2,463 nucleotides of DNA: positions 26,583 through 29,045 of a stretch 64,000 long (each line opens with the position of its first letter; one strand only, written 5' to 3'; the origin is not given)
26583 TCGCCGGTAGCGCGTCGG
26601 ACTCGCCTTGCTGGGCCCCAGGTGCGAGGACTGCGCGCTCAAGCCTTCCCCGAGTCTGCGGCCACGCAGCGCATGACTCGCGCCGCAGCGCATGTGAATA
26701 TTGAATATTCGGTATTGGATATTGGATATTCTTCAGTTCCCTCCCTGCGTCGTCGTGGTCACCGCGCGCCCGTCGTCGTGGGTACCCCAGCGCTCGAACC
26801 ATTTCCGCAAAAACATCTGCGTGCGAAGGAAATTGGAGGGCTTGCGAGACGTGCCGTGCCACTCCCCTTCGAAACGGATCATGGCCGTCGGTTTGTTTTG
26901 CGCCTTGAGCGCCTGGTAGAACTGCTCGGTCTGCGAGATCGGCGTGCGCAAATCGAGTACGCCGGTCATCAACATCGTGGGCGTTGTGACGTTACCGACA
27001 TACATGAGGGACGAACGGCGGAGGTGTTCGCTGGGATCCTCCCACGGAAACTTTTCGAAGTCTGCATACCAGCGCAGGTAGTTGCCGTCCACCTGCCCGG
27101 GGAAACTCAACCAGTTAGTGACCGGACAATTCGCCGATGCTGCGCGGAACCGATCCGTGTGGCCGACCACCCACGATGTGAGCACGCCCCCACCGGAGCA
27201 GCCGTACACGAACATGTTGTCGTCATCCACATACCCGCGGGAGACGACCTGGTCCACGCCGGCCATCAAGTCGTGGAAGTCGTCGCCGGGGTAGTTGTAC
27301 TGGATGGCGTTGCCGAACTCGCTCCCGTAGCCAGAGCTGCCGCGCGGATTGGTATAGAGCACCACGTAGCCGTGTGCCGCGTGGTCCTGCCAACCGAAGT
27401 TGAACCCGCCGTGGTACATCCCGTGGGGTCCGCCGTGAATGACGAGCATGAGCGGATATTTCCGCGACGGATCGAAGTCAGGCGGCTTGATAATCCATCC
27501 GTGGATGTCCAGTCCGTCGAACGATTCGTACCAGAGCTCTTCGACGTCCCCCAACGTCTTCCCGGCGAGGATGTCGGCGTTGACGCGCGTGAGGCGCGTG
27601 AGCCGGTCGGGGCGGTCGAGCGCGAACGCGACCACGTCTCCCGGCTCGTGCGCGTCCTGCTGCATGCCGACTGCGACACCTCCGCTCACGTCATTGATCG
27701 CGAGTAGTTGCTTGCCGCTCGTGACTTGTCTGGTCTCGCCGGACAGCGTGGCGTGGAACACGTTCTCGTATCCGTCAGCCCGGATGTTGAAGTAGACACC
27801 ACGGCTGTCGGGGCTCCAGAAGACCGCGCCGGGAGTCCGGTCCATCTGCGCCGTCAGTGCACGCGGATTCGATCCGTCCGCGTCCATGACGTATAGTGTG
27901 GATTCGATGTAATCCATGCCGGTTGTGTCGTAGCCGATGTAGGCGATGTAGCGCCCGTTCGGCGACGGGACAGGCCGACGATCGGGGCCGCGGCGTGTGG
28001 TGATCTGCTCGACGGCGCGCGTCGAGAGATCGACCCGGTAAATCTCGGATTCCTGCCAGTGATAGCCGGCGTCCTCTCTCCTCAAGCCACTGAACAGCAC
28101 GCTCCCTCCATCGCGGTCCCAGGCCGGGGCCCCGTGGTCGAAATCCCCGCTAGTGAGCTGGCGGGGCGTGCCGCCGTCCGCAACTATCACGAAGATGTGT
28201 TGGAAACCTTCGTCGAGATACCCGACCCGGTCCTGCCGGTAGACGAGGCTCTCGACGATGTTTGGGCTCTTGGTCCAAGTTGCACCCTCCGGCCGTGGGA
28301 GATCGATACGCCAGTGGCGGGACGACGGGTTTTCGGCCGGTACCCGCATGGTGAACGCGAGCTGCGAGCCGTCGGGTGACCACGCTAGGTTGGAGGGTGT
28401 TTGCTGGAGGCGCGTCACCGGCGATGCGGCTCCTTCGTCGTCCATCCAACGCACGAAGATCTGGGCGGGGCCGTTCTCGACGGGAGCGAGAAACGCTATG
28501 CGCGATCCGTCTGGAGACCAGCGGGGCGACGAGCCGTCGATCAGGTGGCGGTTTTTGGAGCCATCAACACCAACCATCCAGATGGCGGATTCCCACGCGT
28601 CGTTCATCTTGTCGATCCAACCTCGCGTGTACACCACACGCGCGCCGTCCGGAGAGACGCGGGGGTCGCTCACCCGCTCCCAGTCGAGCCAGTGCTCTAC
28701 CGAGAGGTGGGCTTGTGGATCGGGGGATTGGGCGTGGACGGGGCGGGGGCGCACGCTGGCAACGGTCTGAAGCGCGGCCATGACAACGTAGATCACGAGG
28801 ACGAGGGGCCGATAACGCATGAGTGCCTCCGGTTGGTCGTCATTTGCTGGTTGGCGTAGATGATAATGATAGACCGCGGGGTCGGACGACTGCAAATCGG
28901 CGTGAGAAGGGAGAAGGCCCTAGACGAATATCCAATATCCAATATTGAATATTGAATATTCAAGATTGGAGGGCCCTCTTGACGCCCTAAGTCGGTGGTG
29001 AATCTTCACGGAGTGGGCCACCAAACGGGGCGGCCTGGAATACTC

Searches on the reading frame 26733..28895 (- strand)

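Call 51: search_protein_families(library=pfam, proteins=[window:26733-28895:-], max_evalue=0.001)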
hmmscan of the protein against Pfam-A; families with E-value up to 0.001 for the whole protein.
window:26733-28895:- (720 aa): 5 families
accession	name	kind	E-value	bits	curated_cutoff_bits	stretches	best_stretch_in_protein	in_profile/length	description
PF00326.27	Peptidase_S9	-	4.6e-45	154.2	22.6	1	506-703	11-209/213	Prolyl oligopeptidase family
PF07676.18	PD40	-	1.1e-19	70.3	20.9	0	122-136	12-26/38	WD40-like Beta Propeller Repeat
PF00930.27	DPPIV_N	-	5.7e-14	52.1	22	1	228-318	256-344/354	Dipeptidyl peptidase IV (DPP IV) N-terminal region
PF05448.18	AXE1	-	2e-06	27.2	21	1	452-591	57-208/321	Acetyl xylan esterase (AXE1)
PF12146.15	Hydrolase_4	-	0.00091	19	27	0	634-681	188-233/239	Serine aminopeptidase, S33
